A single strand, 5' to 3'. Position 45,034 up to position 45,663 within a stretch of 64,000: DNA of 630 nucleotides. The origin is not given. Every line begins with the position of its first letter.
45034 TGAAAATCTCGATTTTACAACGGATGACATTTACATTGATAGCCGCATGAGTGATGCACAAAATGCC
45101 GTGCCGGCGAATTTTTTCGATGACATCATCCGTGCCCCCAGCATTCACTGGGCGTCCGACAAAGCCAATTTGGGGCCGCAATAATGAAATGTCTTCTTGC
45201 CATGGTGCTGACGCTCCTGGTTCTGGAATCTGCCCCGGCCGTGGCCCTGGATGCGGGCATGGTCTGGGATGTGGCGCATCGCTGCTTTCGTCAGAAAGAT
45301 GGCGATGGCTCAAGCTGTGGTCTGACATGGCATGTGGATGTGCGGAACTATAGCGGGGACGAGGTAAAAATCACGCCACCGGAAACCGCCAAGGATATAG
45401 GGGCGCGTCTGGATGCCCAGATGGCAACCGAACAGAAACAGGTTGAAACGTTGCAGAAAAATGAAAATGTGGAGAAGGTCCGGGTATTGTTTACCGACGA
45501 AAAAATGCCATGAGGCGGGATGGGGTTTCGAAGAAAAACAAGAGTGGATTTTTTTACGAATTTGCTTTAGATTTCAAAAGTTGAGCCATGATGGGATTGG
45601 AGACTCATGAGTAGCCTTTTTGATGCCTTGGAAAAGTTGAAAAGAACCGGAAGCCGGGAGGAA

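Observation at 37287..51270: Split ABC transporter embedded in the pilus locus (permease after the secretin gene, ATPase fused by ATGA overlap to the PilP-like gene)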

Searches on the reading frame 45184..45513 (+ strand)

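Call 4: search_protein_families(library=pfam, proteins=[window:45184-45513:+], max_evalue=0.01)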
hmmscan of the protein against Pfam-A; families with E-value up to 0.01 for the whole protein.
window:45184-45513:+ (109 aa): 0 families

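Call 8: search_protein_families(library=ncbifam, proteins=[window:45184-45513:+], max_evalue=1)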
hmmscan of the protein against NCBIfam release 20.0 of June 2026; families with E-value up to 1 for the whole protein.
window:45184-45513:+ (109 aa): 1 family
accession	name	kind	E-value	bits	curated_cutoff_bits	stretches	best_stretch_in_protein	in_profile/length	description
NF040796.1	toxic_TimP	subfamily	0.19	12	45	1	44-64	13-34/40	small toxic inner membrane protein TimP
